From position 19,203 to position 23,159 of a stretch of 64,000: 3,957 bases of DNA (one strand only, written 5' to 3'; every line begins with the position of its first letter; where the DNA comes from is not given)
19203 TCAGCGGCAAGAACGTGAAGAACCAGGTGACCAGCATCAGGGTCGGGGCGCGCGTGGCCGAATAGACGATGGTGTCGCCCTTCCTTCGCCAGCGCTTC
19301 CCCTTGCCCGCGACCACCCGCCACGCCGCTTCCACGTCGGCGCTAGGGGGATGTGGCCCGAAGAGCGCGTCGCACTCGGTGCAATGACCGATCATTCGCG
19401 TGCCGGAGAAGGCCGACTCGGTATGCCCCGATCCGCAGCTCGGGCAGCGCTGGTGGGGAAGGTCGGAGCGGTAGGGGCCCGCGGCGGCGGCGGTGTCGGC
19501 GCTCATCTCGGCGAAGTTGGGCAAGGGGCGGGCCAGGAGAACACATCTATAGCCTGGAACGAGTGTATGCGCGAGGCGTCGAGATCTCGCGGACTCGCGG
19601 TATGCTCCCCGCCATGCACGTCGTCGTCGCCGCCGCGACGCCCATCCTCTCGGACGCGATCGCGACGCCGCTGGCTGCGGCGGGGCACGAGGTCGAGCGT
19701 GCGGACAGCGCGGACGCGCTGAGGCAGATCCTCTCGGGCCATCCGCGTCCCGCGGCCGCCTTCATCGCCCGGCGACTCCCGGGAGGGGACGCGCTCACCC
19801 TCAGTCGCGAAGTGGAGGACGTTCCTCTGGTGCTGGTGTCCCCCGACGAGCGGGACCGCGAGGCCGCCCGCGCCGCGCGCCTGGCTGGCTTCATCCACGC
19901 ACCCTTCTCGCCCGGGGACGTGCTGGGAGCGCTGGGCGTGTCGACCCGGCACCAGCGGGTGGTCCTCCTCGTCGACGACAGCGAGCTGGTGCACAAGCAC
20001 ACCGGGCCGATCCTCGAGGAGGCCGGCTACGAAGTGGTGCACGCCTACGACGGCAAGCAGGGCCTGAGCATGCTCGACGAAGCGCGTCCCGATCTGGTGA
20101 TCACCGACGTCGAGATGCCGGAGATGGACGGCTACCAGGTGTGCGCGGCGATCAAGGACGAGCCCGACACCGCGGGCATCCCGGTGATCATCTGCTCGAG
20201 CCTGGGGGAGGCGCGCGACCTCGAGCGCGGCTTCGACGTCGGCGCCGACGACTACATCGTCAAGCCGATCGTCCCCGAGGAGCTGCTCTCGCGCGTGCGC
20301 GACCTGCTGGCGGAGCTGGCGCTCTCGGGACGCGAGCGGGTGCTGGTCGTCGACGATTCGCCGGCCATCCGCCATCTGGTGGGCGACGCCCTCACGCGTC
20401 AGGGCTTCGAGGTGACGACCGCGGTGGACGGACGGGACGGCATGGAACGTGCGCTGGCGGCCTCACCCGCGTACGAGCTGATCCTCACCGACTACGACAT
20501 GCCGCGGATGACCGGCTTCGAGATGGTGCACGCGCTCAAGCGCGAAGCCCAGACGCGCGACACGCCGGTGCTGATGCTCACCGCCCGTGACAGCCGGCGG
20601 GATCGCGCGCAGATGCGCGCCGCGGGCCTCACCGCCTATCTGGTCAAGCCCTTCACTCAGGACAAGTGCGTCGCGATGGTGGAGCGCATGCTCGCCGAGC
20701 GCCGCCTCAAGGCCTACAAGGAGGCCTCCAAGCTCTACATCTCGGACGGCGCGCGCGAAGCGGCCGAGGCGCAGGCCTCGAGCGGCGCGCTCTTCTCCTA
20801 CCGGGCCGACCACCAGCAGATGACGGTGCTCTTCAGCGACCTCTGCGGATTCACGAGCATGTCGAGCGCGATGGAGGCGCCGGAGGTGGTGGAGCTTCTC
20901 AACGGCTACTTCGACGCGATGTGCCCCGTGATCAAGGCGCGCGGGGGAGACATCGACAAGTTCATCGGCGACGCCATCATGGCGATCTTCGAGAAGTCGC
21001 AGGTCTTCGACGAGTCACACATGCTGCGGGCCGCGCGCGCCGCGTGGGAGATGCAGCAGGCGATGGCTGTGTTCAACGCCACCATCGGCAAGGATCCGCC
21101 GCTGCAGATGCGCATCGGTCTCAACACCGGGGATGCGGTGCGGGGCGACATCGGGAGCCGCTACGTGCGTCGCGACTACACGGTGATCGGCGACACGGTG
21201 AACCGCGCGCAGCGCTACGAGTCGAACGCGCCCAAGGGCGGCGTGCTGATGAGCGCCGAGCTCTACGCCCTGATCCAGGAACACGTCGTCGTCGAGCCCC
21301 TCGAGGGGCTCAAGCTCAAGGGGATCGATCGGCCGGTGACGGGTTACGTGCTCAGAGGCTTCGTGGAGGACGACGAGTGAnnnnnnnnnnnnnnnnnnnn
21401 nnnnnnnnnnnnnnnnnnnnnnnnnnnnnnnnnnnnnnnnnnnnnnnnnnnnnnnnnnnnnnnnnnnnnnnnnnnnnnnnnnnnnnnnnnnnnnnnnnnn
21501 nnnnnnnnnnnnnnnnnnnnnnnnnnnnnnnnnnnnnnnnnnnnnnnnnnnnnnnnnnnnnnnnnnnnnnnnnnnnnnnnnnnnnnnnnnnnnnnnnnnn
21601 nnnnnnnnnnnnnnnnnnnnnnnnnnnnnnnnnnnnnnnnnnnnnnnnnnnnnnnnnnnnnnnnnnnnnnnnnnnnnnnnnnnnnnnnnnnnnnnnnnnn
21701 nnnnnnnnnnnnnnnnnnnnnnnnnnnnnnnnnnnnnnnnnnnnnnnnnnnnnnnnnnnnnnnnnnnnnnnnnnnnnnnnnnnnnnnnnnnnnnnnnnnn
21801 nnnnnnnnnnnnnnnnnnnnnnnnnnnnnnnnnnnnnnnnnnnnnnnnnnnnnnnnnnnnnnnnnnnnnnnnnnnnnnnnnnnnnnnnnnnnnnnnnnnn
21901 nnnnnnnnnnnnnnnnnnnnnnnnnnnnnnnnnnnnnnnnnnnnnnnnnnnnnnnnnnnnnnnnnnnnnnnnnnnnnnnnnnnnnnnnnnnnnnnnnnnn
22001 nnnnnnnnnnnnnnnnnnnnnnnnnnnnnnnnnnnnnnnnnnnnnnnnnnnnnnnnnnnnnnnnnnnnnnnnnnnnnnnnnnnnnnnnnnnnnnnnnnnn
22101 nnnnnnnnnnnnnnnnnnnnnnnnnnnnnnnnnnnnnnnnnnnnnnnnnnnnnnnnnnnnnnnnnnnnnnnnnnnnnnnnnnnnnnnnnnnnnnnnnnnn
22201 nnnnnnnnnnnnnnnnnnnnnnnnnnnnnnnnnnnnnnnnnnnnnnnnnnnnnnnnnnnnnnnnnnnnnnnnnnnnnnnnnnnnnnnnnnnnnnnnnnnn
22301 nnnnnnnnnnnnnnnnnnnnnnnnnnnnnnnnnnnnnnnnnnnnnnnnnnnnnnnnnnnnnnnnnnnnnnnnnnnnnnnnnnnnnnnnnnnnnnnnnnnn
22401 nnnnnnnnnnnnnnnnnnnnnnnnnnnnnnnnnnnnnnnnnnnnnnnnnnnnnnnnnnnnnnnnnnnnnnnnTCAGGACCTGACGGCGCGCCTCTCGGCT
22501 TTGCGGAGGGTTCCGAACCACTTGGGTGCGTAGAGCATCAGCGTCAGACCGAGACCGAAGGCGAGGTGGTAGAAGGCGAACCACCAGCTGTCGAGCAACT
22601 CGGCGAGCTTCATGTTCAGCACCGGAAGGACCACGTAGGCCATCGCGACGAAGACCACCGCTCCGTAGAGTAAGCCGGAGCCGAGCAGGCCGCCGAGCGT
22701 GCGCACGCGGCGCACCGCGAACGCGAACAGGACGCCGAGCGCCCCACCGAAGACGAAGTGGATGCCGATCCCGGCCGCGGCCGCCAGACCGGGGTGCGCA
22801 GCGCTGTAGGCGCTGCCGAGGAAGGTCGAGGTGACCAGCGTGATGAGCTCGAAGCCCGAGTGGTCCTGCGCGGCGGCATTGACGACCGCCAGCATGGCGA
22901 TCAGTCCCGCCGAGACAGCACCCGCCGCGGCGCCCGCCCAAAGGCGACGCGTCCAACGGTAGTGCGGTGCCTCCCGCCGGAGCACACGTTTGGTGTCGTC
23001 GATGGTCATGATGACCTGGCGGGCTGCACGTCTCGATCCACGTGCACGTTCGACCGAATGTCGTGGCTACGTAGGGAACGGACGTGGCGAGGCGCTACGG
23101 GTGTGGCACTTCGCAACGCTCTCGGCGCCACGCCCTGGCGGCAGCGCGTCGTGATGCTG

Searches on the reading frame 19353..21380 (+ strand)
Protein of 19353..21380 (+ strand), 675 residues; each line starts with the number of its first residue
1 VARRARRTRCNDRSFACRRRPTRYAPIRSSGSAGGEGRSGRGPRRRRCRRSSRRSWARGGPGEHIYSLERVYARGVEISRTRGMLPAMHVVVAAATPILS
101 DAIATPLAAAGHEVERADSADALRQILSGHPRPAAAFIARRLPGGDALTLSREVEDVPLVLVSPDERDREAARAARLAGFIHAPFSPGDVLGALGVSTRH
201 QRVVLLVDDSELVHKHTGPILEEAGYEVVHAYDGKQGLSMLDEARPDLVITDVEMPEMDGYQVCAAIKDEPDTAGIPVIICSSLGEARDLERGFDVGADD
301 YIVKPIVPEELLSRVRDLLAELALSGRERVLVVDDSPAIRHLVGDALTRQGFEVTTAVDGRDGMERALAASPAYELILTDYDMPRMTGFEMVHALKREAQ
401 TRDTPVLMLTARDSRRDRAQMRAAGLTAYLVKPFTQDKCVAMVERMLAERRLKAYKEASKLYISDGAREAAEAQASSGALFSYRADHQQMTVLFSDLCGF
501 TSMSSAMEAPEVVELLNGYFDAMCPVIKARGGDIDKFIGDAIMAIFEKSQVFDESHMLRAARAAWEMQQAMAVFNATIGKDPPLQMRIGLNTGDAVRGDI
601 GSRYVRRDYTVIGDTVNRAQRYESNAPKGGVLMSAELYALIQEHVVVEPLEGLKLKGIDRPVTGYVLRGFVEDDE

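Call 29: search_protein_families(library=pfam, proteins=[window:19353-21380:+], max_evalue=0.01)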
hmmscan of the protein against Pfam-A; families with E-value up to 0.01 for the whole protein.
window:19353-21380:+ (675 aa): 3 families
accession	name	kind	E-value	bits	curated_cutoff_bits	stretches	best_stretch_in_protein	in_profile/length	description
PF00072.30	Response_reg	-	7.2e-58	194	30.2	2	204-316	1-111/111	Response regulator receiver domain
PF00211.25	Guanylate_cyc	-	7.8e-26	91.2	21.9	1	485-668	4-182/183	Adenylate and Guanylate cyclase catalytic domain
PF20161.5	VpsR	-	0.0048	17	23.7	0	216-312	26-117/121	VpsR domain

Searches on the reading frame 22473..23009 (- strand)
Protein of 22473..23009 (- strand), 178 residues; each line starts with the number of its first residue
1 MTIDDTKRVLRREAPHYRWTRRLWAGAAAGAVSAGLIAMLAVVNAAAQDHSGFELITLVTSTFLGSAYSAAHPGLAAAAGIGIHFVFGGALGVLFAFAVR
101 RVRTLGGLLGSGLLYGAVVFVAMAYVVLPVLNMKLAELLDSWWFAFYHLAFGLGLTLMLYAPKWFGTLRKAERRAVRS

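Call 29: search_protein_families(library=pfam, proteins=[window:22473-23009:-], max_evalue=0.01)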
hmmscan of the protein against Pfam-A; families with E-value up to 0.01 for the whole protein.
window:22473-23009:- (178 aa): 1 family
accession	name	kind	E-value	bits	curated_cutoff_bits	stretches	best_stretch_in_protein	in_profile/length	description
PF07274.17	DUF1440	-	0.00032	21.2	34.7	1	79-134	55-108/135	Protein of unknown function (DUF1440)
